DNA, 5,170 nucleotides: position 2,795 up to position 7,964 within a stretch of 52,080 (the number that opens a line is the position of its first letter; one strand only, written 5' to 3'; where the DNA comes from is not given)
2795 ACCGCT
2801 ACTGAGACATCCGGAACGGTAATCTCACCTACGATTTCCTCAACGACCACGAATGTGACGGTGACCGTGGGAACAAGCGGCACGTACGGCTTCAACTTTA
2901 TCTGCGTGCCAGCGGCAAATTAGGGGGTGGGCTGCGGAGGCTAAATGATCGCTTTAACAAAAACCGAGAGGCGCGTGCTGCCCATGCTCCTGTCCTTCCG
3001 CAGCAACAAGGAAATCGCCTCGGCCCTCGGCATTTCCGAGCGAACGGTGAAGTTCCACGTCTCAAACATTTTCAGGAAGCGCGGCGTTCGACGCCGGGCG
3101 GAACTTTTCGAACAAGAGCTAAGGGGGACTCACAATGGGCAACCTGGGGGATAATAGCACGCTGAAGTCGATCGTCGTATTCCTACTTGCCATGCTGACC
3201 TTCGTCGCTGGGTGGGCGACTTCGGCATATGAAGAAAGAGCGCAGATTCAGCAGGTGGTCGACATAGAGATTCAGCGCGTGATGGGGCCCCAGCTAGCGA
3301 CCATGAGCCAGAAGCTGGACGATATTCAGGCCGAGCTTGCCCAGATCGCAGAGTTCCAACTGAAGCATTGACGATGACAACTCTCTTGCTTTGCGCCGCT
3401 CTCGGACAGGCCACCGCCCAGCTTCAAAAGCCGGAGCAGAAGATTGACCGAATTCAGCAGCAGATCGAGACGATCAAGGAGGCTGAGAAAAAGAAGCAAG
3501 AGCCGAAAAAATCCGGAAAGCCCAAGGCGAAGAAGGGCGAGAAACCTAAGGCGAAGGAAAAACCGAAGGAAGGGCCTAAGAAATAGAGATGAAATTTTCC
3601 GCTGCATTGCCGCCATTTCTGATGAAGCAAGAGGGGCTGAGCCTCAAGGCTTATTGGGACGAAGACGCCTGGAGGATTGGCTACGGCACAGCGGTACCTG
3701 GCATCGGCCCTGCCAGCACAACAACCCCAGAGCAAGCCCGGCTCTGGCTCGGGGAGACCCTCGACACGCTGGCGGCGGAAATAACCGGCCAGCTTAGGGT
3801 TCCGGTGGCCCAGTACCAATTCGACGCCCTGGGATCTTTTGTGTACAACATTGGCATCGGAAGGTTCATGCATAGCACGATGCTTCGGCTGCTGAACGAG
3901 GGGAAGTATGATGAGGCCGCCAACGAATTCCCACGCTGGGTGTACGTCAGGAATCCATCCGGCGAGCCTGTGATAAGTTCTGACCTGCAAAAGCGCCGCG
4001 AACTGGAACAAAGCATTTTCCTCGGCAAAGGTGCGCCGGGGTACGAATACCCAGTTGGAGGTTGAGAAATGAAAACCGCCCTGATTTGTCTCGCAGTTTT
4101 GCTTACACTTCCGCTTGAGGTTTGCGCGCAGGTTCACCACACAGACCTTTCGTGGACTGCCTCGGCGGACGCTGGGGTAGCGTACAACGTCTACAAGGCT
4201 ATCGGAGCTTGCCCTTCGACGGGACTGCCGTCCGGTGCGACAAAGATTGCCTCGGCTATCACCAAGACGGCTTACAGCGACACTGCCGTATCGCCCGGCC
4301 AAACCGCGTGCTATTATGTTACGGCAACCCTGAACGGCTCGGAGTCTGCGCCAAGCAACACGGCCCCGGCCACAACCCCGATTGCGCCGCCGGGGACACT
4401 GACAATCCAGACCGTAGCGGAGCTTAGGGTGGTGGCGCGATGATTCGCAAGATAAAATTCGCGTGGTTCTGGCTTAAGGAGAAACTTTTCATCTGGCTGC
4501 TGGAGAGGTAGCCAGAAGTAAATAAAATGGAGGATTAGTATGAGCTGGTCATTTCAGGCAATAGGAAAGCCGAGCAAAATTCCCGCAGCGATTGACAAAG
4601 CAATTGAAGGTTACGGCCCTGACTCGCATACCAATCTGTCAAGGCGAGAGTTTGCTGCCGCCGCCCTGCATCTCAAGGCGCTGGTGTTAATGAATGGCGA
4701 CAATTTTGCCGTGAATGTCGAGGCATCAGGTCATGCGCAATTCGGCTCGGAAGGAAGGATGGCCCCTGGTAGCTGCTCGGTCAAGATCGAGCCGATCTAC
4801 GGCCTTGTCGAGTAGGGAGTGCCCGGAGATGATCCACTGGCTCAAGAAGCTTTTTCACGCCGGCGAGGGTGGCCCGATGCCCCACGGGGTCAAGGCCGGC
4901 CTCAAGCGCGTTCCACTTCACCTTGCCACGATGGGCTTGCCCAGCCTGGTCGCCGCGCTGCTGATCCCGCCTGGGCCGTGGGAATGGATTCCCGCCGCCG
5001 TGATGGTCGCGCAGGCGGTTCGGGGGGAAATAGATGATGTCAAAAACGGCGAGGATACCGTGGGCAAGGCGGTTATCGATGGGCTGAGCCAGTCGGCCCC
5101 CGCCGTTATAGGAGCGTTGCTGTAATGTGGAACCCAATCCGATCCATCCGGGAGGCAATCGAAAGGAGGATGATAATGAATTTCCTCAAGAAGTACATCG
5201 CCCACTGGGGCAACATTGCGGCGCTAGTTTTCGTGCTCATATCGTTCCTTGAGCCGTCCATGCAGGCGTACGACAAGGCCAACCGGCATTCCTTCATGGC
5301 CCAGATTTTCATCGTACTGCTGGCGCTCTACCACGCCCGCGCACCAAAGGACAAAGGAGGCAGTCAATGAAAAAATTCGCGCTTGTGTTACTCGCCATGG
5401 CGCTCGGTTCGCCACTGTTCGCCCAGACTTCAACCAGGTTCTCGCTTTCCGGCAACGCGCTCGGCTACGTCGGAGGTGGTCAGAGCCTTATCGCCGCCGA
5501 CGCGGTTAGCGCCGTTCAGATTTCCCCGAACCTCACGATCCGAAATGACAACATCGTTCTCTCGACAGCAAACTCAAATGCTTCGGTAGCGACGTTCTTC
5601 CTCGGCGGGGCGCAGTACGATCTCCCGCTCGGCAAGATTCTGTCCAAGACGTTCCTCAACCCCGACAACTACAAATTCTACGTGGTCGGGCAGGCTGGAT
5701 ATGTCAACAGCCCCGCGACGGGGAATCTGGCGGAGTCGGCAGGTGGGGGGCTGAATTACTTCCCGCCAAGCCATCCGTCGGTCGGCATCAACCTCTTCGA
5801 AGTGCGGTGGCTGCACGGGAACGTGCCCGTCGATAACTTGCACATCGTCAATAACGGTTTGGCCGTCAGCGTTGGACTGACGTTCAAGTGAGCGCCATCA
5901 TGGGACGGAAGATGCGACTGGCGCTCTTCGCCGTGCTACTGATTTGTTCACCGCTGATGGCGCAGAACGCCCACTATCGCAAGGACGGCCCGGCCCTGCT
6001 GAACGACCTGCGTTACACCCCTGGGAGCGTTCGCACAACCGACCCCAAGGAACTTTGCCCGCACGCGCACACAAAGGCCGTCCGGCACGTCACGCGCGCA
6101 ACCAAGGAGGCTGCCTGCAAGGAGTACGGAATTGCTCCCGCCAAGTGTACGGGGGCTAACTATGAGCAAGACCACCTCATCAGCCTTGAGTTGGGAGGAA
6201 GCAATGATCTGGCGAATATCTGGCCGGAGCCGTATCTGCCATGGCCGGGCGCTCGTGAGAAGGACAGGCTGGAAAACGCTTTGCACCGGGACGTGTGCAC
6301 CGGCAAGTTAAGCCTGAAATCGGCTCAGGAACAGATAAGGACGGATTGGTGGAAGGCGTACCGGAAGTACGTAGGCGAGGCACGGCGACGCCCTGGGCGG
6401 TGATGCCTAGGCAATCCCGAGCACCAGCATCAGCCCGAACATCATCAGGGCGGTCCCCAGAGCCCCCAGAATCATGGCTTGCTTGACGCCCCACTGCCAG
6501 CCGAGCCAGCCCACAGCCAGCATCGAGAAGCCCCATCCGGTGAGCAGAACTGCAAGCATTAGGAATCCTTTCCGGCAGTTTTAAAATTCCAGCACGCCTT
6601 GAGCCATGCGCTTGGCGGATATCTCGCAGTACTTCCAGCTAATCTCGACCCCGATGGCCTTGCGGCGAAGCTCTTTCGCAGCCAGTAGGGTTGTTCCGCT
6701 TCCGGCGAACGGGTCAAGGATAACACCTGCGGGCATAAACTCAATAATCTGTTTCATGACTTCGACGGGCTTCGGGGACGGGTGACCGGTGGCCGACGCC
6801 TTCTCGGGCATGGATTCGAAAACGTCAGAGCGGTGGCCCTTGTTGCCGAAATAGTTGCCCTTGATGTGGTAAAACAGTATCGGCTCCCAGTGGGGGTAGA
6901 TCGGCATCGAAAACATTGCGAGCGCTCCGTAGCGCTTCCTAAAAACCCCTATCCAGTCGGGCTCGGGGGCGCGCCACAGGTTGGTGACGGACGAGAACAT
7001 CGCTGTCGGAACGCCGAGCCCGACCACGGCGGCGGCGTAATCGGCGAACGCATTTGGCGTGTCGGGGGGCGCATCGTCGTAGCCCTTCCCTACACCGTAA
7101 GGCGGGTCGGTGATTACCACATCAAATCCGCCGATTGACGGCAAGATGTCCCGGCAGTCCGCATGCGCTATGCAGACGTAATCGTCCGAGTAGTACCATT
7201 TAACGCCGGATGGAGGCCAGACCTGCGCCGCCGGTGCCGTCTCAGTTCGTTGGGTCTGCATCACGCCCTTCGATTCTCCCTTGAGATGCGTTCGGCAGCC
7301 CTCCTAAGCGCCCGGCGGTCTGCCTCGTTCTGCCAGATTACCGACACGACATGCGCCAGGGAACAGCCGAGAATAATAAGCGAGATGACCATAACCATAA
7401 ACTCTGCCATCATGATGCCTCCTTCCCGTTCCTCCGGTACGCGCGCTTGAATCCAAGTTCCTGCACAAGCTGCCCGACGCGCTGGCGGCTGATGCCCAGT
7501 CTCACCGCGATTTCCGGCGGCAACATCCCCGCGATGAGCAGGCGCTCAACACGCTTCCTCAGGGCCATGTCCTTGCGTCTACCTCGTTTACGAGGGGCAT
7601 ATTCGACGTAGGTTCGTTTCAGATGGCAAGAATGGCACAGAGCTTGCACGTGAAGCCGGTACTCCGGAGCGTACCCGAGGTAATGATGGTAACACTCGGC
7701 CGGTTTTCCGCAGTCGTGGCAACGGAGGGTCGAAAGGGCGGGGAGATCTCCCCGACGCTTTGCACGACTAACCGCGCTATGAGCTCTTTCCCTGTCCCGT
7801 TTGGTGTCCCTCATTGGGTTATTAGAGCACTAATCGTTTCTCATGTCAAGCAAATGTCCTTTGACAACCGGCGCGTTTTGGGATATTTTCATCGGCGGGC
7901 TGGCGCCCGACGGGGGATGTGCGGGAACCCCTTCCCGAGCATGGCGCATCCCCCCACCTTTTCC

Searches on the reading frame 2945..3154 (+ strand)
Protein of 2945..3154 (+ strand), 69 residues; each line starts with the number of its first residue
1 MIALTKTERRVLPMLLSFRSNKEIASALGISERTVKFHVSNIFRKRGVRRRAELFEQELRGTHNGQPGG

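Call 25: search_protein_families(library=pfam, proteins=[window:2945-3154:+], max_evalue=0.05)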
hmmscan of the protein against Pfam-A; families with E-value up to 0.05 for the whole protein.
window:2945-3154:+ (69 aa): 12 families
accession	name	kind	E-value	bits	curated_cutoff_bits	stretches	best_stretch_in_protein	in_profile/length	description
PF00196.25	GerE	-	2.1e-17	62.9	23.5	1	4-54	3-53/57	Bacterial regulatory proteins, luxR family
PF08281.18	Sigma70_r4_2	-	3.1e-06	27.2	25.7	1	4-41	11-49/54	Sigma-70, region 4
PF07453.19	NUMOD1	-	0.0022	18.6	22.8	1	15-36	13-34/37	NUMOD1 domain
PF13412.12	HTH_24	-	0.0022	18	21.9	1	20-40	19-39/48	Winged helix-turn-helix DNA-binding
PF13730.12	HTH_36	-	0.0023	18.2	25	1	4-36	3-43/55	Helix-turn-helix domain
PF04545.22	Sigma70_r4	-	0.0024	17.8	24.1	1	4-45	5-47/50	Sigma-70, region 4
PF13384.12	HTH_23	-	0.0026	18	24.6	1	20-36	19-35/50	Homeodomain-like domain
PF04967.18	HTH_10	-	0.0036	17.5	23.1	1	22-45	27-50/53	HTH DNA binding domain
PF13518.12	HTH_28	-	0.0054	17.2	25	1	19-40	13-34/52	Helix-turn-helix domain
PF13404.12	HTH_AsnC-type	-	0.019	15.2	27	1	19-35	18-34/42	AsnC-type helix-turn-helix domain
PF08279.18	HTH_11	-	0.032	14.5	25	1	20-42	17-39/55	HTH domain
PF03428.19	RP-C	-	0.033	14.4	24.4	1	15-45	68-98/175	Replication protein C N-terminal domain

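Call 59: find_homologous_proteins(query=window:2945-3154:+, max_evalue=0.001)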
Query window:2945-3154:+ (69 aa): 273 proteins with E <= 0.001 among 351 candidates; the best 120 are listed.
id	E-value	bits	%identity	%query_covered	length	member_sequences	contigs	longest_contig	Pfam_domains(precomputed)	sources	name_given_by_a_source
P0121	1.2e-36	140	100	100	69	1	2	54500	PF00196.26,PF08281.19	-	-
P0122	6.4e-18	81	63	99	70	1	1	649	PF00196.26,PF08281.19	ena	-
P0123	5.4e-11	60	67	75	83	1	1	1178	PF13412.13,PF00196.26,PF08281.19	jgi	jgi:DNA-binding NarL/FixJ family response regulator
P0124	3.4e-10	57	65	75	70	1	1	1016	PF00196.26,PF08281.19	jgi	jgi:DNA-binding NarL/FixJ family response regulator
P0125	3.9e-10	57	65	75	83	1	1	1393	PF00196.26,PF08281.19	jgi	jgi:DNA-binding CsgD family transcriptional regulator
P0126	4.2e-10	57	65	75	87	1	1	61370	PF00196.26,PF08281.19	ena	-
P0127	4.2e-10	57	56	88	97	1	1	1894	PF00196.26,PF08281.19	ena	-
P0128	1.1e-9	56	56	83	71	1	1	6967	PF00196.26,PF08281.19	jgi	jgi:DNA-binding CsgD family transcriptional regulator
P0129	1.4e-9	55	58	83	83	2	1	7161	PF13412.13,PF00196.26,PF08281.19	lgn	-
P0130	1.7e-9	55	63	75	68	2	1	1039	PF00196.26,PF08281.19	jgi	jgi:DNA-binding NarL/FixJ family response regulator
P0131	1.8e-9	55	63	74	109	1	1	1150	PF00196.26,PF08281.19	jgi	-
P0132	2.2e-9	55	63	75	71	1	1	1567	PF13412.13,PF13518.13,PF00196.26,PF04545.23,PF08281.19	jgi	-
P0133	2.5e-9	54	62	77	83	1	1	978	PF13412.13,PF13518.13,PF00196.26,PF04545.23,PF08281.19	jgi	jgi:DNA-binding CsgD family transcriptional regulator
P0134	2.6e-9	54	63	75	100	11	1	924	PF00196.26,PF08281.19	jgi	jgi:DNA-binding NarL/FixJ family response regulator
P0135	2.7e-9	54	63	75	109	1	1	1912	PF00196.26,PF08281.19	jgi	jgi:DNA-binding NarL/FixJ family response regulator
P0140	3.2e-9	54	59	78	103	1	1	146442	PF00196.26,PF08281.19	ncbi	ncbi:MAG: response regulator transcription factor [Candidatus Acidiferrales bacterium]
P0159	1.2e-8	52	58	77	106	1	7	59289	PF00196.26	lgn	-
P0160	1.2e-8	52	61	74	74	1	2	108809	PF13384.13,PF00196.26,PF08281.19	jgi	jgi:DNA-binding NarL/FixJ family response regulator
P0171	2.2e-8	51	52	96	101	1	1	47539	PF00196.26,PF08281.19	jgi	jgi:DNA-binding CsgD family transcriptional regulator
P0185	8.6e-8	50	48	96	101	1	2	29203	PF00196.26,PF08281.19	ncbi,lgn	-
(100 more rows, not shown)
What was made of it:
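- The closest homologues of the phage GerE protein are short LuxR-type proteins, several from Acidobacterial MAGs (call 59).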

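Call 60: find_encoding_contigs(protein=P0185, flank=10000, max_places=3)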
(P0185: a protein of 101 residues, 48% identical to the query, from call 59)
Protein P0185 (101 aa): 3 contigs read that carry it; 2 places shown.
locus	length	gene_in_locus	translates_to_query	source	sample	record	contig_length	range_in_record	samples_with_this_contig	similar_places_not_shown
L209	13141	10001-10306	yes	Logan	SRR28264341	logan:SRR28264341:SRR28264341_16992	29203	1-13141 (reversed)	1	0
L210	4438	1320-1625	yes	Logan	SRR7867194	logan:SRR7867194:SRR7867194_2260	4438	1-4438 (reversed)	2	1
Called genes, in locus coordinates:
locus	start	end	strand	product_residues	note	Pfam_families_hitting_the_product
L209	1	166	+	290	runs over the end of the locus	-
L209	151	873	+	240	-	-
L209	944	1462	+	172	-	-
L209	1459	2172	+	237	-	PF05050:Methyltransf_21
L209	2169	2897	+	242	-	PF05050:Methyltransf_21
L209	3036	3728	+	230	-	PF05050:Methyltransf_21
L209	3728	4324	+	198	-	PF01209:Ubie_methyltran (faint), PF13489:Methyltransf_23, PF08241:Methyltransf_11, PF08242:Methyltransf_12, PF13649:Methyltransf_25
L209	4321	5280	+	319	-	-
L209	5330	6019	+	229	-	-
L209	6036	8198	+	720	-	PF13472:Lipase_GDSL_2 (weak)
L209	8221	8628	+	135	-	-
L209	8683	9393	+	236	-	-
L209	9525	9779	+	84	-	-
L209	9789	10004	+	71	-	-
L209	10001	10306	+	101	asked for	PF08281:Sigma70_r4_2, PF00196:GerE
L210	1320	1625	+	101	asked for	PF08281:Sigma70_r4_2, PF00196:GerE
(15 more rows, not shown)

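Call 61: find_encoding_contigs(protein=P0126, flank=10000, max_places=2)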
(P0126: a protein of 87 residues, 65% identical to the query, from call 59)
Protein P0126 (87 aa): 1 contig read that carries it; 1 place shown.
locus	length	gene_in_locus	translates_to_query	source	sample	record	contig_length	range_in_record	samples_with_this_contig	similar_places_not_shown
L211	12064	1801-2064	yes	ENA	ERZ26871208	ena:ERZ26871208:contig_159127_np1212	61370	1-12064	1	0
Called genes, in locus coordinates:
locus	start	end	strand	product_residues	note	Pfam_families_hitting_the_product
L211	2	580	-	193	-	?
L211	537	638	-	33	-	-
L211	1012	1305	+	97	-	-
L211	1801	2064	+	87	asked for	PF08281:Sigma70_r4_2, PF00196:GerE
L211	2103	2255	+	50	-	-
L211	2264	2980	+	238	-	PF03446:NAD_binding_2, PF03721:UDPG_MGDP_dh_N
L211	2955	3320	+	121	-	PF00984:UDPG_MGDP_dh, PF03720:UDPG_MGDP_dh_C (weak)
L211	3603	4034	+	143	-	PF13580:SIS_2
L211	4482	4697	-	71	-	-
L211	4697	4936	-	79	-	-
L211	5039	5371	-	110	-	-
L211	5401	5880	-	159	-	-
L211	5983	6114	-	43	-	-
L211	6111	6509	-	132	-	-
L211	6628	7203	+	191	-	-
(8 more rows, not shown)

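Call 62: find_encoding_contigs(protein=P0159, flank=10000, max_places=3)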
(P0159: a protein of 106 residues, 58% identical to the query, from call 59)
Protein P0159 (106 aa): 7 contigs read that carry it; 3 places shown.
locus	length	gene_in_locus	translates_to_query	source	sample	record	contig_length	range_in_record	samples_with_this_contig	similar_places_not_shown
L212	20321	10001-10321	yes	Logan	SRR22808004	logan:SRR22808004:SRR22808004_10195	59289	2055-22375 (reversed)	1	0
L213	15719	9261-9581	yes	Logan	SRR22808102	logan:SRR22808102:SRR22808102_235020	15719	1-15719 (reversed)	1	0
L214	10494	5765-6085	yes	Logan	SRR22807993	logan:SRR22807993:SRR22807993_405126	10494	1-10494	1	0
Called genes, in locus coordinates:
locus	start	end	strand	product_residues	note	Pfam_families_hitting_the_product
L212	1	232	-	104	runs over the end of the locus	-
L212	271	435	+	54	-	-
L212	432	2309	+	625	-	PF00534:Glycos_transf_1, PF13692:Glyco_trans_1_4 (weak), PF13524:Glyco_trans_1_2 (weak)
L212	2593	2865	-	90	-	-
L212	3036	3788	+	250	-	PF24785:RXYLT1_C (faint)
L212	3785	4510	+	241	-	-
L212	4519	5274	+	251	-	PF05050:Methyltransf_21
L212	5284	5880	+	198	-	PF13489:Methyltransf_23, PF13847:Methyltransf_31 (weak), PF08241:Methyltransf_11, PF08242:Methyltransf_12 (weak), PF13649:Methyltransf_25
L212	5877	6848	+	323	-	-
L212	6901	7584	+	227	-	-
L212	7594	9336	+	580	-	-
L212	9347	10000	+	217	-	-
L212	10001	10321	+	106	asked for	PF00196:GerE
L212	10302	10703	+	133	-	-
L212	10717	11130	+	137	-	-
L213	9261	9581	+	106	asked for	PF00196:GerE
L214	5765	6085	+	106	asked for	PF00196:GerE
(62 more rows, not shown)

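Call 91: find_encoding_contigs(protein=P0140, flank=6000, max_places=2)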
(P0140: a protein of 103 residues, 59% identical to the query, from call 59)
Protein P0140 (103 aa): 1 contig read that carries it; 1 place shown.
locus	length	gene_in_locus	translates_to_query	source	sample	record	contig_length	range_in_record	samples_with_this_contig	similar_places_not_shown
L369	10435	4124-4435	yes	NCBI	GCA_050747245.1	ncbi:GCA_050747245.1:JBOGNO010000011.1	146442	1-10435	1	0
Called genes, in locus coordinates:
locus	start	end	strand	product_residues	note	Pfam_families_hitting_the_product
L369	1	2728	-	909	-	PF00082:Peptidase_S8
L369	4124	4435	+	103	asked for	PF00196:GerE, PF08281:Sigma70_r4_2 (weak)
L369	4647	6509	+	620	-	PF13522:GATase_6, PF13537:GATase_7, PF01380:SIS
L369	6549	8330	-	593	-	PF02368:Big_2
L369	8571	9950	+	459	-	PF00919:UPF0004, PF04055:Radical_SAM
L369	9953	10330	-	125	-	PF01648:ACPS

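Call 92: find_encoding_contigs(protein=P0160, flank=6000, max_places=2)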
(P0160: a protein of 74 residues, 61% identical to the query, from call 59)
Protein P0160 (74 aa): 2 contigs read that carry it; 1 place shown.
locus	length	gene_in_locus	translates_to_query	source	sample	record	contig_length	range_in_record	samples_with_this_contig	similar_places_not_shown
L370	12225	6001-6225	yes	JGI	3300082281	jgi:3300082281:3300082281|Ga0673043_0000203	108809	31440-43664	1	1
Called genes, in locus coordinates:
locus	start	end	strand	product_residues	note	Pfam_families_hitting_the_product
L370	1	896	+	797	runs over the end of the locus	PF25210:Kelch_FKB95 (faint), PF21783:YNCE (faint)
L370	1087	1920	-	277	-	PF00027:cNMP_binding, PF06210:DUF1003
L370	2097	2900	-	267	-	PF09619:YscW, PF03724:META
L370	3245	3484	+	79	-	-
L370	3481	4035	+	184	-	-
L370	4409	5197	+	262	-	PF02195:ParB_N, PF17762:HTH_ParB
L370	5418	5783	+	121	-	PF10908:Tlde1_dom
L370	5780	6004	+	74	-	-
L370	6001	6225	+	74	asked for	PF00196:GerE, PF13384:HTH_23 (weak), PF08281:Sigma70_r4_2 (weak)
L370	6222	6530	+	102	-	-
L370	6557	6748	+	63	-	-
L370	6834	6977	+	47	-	-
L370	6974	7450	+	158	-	-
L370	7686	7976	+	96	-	-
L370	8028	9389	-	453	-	-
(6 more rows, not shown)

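Call 93: find_encoding_contigs(protein=P0171, flank=10000, max_places=2)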
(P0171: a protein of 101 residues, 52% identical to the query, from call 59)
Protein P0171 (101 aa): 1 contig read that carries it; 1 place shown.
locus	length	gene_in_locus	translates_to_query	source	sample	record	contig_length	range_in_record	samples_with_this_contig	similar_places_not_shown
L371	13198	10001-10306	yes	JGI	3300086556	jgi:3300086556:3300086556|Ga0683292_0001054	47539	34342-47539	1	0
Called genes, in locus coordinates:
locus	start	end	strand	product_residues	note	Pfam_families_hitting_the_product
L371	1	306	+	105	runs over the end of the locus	-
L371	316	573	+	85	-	-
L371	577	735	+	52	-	-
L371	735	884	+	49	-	-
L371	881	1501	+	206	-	-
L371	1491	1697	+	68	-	-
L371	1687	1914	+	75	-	-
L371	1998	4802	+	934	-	-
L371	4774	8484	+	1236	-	-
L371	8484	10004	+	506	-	-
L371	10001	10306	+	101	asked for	PF08281:Sigma70_r4_2 (faint), PF00196:GerE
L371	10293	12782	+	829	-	-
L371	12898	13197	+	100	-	?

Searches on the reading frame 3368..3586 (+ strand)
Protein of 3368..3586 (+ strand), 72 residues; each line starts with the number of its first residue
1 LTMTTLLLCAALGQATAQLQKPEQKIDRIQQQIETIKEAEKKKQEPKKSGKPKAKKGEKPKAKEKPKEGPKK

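Call 25: search_protein_families(library=pfam, proteins=[window:3368-3586:+], max_evalue=0.05)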
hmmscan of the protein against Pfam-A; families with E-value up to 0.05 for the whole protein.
window:3368-3586:+ (72 aa): 2 families
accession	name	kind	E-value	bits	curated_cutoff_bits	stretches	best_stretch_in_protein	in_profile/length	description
PF06160.17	EzrA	-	0.01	14.6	39.6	1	11-49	102-140/557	Septation ring formation regulator, EzrA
PF04612.17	T2SSM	-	0.043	14.4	27.8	0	12-52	43-83/160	Type II secretion system (T2SS), protein M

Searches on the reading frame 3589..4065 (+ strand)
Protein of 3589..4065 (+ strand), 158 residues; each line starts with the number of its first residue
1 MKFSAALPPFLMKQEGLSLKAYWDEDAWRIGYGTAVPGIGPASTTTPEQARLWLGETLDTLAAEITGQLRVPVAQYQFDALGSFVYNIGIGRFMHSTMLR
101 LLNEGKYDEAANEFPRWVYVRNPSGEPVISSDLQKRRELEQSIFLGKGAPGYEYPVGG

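Call 25: search_protein_families(library=pfam, proteins=[window:3589-4065:+], max_evalue=0.05)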
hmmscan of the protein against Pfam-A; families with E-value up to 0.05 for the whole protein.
window:3589-4065:+ (158 aa): 1 family
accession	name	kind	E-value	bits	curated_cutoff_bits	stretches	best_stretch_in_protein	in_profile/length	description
PF00959.24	Phage_lysozyme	-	4.9e-30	104.9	22.3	1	13-140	2-125/125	Phage lysozyme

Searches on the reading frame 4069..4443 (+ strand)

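Call 25: search_protein_families(library=pfam, proteins=[window:4069-4443:+], max_evalue=0.05)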
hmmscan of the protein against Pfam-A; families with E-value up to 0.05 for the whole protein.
window:4069-4443:+ (124 aa): 1 family
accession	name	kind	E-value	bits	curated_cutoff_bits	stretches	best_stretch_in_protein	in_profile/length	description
PF18370.7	RGI_lyase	-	0.043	14.6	27.8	0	57-99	41-83/86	Rhamnogalacturonan I lyases beta-sheet domain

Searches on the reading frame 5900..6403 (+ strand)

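Call 25: search_protein_families(library=pfam, proteins=[window:5900-6403:+], max_evalue=0.05)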
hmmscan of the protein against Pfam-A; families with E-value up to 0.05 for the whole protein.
window:5900-6403:+ (167 aa): 1 family
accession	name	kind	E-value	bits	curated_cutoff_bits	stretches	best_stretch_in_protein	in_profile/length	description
PF13930.12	Endonuclea_NS_2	-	0.013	16.1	27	1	77-109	44-77/132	DNA/RNA non-specific endonuclease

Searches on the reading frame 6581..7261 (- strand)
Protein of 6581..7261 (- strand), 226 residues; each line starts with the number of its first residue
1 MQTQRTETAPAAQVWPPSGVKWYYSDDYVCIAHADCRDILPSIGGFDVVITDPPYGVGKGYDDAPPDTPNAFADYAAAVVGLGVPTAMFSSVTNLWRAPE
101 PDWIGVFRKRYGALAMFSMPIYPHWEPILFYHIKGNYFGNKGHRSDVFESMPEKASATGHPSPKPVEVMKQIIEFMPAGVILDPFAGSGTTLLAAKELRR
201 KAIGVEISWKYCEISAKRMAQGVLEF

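Call 26: search_protein_families(library=pfam, proteins=[window:6581-7261:-], max_evalue=0.05)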
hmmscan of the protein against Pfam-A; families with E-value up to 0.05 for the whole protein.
window:6581-7261:- (226 aa): 2 families
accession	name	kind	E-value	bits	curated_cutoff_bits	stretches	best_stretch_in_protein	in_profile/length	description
PF01555.25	N6_N4_Mtase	-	2.6e-22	80.3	26.7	1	141-216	137-220/221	DNA methylase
PF01170.24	UPF0020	-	1.1e-05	25.6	22.3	0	28-58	104-134/197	RMKL-like, methyltransferase domain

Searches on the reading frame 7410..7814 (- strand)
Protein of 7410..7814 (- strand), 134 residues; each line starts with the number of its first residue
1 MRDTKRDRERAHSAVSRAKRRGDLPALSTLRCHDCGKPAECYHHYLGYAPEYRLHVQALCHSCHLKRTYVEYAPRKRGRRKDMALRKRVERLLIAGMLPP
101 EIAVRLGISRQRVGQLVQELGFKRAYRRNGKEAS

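Call 26: search_protein_families(library=pfam, proteins=[window:7410-7814:-], max_evalue=0.05)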
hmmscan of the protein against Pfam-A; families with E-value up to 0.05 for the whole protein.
window:7410-7814:- (134 aa): 3 families
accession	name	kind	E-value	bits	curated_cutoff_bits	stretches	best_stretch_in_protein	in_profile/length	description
PF12802.13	MarR_2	-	0.00053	20.5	27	1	97-120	21-44/61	MarR family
PF13384.12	HTH_23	-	0.0038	17.4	24.6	1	90-117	11-38/50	Homeodomain-like domain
PF04545.22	Sigma70_r4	-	0.047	13.6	24.1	0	101-117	25-41/50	Sigma-70, region 4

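Call 80: find_homologous_proteins(query=window:7410-7814:-, max_evalue=0.001)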
Query window:7410-7814:- (134 aa): 1 proteins with E <= 0.001 among 28 candidates.
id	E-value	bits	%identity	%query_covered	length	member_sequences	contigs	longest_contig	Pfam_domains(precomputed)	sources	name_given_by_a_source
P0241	4.0e-83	294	100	100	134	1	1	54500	-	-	-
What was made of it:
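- On Dispersed phage operator regulon (general kind): The HTH 7410-7814 has no relatives (call 80).
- The 7410-7814 protein has no relatives (call 80).
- Tried and rejected: It has no relatives (call 80).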
